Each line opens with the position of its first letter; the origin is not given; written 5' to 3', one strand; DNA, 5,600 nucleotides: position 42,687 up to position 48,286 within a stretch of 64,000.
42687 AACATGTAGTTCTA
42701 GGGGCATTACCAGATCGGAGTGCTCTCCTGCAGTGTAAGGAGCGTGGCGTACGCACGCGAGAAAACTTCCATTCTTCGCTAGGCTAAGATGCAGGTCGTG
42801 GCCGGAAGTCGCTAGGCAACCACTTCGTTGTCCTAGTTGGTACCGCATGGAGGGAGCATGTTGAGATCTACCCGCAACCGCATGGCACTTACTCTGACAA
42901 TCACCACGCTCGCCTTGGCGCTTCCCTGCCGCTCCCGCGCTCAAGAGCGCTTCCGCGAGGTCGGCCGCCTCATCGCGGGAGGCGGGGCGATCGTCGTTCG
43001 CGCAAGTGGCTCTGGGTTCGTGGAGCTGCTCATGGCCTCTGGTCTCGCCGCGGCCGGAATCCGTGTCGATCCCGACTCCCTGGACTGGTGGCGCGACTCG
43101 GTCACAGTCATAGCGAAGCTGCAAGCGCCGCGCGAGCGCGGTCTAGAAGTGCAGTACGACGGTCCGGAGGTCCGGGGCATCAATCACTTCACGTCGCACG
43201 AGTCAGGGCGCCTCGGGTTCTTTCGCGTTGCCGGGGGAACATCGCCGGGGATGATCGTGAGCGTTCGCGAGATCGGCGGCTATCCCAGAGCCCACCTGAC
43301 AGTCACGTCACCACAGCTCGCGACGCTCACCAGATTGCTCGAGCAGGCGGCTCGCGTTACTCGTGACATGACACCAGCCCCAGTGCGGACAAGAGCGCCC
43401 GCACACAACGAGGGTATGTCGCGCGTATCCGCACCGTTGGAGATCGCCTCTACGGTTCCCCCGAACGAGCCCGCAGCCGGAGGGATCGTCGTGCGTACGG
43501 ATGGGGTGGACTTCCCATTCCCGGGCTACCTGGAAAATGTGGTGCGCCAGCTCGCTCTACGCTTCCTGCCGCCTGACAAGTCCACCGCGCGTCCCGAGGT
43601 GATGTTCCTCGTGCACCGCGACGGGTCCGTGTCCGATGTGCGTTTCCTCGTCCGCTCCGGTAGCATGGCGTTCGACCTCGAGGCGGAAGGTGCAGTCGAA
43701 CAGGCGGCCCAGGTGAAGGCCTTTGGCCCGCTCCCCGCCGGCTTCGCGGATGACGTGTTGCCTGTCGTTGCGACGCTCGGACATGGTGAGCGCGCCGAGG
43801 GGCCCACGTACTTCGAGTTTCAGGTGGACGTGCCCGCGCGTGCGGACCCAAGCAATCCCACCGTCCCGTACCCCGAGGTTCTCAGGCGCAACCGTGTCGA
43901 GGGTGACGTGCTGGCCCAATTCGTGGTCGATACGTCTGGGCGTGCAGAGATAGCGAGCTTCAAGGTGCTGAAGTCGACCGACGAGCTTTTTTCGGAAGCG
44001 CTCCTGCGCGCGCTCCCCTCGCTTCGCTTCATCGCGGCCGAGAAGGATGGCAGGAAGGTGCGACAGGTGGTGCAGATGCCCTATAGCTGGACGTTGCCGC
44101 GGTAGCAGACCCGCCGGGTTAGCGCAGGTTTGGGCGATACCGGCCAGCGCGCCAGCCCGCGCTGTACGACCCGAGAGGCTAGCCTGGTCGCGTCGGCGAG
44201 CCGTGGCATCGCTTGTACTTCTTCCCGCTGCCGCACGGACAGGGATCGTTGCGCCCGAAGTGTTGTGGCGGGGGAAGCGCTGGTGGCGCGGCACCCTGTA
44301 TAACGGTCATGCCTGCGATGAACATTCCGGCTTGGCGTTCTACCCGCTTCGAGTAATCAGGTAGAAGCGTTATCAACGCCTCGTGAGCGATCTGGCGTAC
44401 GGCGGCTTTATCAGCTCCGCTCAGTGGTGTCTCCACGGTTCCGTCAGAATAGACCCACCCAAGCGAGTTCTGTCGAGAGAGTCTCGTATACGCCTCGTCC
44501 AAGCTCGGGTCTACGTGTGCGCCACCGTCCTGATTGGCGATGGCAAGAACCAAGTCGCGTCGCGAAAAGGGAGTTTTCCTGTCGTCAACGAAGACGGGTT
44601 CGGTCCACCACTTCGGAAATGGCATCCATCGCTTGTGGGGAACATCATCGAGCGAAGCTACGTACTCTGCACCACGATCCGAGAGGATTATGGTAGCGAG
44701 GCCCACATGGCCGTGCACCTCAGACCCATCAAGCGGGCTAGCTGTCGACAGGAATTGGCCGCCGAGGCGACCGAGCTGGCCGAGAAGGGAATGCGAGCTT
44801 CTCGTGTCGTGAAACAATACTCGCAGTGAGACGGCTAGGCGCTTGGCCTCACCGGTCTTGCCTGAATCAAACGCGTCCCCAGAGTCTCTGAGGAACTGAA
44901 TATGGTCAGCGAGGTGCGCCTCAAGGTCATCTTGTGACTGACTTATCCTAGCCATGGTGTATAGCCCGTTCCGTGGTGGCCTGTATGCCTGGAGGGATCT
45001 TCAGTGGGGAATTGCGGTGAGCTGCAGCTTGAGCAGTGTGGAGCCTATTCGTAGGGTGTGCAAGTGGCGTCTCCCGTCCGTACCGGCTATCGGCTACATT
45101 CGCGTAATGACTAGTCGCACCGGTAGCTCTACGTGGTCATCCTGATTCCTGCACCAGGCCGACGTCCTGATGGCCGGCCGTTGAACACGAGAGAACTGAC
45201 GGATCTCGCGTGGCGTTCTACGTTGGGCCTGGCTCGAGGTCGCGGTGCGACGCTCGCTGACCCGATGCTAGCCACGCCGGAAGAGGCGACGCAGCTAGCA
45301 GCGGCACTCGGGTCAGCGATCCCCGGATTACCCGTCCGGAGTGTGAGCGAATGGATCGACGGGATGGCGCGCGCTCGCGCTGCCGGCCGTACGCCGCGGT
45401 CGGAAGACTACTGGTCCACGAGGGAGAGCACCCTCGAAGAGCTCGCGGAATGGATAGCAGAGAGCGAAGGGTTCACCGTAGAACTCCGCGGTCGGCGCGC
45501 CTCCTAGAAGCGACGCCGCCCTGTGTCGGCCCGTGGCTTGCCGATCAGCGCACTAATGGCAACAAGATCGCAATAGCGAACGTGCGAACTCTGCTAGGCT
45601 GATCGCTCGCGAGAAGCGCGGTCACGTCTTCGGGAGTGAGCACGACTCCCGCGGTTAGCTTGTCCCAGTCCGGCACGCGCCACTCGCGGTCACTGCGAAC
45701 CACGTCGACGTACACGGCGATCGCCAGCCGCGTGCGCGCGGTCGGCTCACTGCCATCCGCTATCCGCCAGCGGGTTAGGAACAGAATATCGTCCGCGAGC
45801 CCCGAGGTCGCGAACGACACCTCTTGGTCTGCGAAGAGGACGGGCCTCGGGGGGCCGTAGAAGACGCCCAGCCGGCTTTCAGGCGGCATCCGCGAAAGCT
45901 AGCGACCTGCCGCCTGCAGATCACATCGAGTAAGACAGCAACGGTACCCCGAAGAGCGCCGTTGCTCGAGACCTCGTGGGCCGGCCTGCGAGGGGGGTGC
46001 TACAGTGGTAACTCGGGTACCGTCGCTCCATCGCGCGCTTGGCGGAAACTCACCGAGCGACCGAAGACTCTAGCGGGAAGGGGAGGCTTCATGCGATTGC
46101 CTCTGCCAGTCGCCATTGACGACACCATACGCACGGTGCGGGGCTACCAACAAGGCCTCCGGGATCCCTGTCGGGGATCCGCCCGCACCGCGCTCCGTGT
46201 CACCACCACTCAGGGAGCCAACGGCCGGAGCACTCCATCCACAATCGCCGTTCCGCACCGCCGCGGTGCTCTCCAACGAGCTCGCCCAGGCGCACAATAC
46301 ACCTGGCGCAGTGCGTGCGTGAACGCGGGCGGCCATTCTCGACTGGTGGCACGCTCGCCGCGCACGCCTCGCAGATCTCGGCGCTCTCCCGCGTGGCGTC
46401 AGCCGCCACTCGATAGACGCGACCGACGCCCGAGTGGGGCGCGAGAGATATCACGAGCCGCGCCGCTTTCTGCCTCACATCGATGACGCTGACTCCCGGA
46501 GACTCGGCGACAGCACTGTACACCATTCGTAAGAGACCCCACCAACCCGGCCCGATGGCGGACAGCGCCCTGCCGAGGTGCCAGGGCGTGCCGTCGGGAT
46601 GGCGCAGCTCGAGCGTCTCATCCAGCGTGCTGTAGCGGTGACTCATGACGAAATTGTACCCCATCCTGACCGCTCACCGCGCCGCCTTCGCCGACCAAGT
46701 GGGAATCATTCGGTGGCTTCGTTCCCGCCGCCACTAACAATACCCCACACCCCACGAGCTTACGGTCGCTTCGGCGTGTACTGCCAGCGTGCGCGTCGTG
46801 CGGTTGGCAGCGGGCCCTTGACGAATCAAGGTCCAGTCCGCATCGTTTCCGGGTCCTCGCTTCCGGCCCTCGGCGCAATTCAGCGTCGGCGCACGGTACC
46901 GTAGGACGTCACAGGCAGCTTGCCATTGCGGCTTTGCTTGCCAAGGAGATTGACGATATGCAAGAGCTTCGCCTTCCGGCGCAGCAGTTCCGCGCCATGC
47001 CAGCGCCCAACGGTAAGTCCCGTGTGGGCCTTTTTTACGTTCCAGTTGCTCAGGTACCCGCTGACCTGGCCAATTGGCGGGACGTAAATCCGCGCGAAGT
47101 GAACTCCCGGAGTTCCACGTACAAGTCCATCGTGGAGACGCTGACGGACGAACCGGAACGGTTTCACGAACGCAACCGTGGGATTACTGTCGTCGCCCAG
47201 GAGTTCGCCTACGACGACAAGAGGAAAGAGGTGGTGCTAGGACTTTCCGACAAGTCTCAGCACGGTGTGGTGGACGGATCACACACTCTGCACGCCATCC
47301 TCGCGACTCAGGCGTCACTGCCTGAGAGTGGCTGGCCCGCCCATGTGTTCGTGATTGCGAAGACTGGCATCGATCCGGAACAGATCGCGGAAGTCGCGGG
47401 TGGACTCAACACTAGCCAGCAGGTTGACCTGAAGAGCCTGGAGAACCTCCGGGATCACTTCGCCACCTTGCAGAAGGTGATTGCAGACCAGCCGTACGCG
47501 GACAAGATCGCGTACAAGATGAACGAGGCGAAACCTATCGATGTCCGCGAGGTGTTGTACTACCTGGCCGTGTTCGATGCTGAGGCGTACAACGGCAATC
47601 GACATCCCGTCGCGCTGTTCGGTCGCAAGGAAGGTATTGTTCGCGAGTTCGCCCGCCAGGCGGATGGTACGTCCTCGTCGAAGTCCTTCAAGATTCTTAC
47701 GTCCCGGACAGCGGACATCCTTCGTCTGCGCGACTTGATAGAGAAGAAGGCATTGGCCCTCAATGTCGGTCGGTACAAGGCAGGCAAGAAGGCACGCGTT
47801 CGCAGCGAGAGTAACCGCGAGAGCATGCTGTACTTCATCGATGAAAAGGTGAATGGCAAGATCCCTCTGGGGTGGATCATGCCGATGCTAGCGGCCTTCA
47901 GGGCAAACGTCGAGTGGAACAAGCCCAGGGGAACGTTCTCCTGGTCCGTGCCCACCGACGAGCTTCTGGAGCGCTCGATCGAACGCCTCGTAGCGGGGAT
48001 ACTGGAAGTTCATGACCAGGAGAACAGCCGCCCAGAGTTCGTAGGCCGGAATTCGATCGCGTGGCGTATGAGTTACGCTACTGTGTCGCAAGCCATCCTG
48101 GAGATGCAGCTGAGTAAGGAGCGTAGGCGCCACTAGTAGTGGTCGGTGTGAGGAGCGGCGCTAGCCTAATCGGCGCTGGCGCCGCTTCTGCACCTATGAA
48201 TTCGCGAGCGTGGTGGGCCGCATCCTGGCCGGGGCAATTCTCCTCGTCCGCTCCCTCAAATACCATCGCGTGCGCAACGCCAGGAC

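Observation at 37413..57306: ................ repeat family (about 10 copies) punctuating the accessory region at module boundaries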

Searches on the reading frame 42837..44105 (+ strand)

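Call 8: search_protein_families(library=pfam, proteins=[window:42837-44105:+], max_evalue=0.01)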
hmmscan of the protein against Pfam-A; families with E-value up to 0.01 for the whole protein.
window:42837-44105:+ (422 aa): 2 families
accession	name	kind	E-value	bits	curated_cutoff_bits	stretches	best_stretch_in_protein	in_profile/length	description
PF03544.19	TonB_C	-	1.9e-14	54.3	24.6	1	343-420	3-79/79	Gram-negative bacterial TonB protein C-terminal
PF13103.11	TonB_2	-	1.4e-07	31.9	22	1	230-302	3-75/85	TonB C terminal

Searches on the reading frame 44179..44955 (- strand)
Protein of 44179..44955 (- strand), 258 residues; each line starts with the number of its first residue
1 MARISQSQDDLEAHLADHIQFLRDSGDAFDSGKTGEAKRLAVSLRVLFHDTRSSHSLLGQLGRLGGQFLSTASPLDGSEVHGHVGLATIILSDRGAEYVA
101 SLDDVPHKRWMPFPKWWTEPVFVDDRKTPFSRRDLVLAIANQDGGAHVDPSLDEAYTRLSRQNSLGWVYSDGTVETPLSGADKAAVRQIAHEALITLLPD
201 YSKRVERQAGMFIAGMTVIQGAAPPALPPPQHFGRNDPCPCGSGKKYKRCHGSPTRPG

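Call 21: search_protein_families(library=pfam, proteins=[window:44179-44955:-], max_evalue=0.1)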
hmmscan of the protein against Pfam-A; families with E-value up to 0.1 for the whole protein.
window:44179-44955:- (258 aa): 1 family
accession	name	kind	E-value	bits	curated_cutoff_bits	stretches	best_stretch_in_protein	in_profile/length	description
PF02810.21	SEC-C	-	1e-10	41.7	20.4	1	235-252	1-18/19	SEC-C motif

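Call 95: search_protein_families(library=padloc, proteins=[window:44179-44955:-], max_evalue=0.001)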
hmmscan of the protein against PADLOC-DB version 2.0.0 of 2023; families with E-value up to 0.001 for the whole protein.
window:44179-44955:- (258 aa): 5 families
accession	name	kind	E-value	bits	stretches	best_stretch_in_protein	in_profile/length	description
PDLC04917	PDC-S12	-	1.8e-06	26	1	231-251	196-216/218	-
PDLC00833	E1-E2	-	1.6e-05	22.5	1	232-252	171-191/222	E1-E2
PDLC00865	E2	-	7.2e-05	20.3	1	233-253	170-190/219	E2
PDLC00872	E2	-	8.4e-05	20.1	1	234-252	169-187/216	E2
PDLC00871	E2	-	0.00013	19.7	1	235-254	172-191/241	E2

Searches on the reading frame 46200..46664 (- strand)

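Call 21: search_protein_families(library=pfam, proteins=[window:46200-46664:-], max_evalue=0.1)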
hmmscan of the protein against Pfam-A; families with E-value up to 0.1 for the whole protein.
window:46200-46664:- (154 aa): 1 family
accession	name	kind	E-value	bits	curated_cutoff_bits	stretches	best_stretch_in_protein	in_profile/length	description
PF12647.12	RNHCP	-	0.033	14.6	24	1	97-124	5-31/90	RNHCP domain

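Call 97: search_protein_families(library=phrogs, proteins=[window:46200-46664:-], max_evalue=0.01)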
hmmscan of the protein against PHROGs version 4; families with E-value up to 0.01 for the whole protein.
window:46200-46664:- (154 aa): 0 families

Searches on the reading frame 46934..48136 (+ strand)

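Call 8: search_protein_families(library=pfam, proteins=[window:46934-48136:+], max_evalue=0.01)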
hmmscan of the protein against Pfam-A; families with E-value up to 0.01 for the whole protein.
window:46934-48136:+ (400 aa): 1 family
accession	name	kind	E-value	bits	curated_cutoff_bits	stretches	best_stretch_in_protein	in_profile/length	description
PF10592.14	AIPR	-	2e-21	77.4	25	1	51-323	3-267/308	AIPR protein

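Call 24: search_protein_families(library=ncbifam, proteins=[window:46958-48136:+], max_evalue=0.01)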
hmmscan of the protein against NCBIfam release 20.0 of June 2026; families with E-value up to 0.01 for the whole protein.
window:46958-48136:+ (392 aa): 1 family
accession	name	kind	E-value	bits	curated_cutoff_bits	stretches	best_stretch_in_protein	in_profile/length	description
NF041935.1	MzaE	equivalog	4.4e-05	22.2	1050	1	53-146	257-356/593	MZA anti-phage system associated AIPR family protein MzaE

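Call 95: search_protein_families(library=padloc, proteins=[window:46958-48136:+], max_evalue=0.001)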
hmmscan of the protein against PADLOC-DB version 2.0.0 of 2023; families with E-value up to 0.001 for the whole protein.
window:46958-48136:+ (392 aa): 0 families
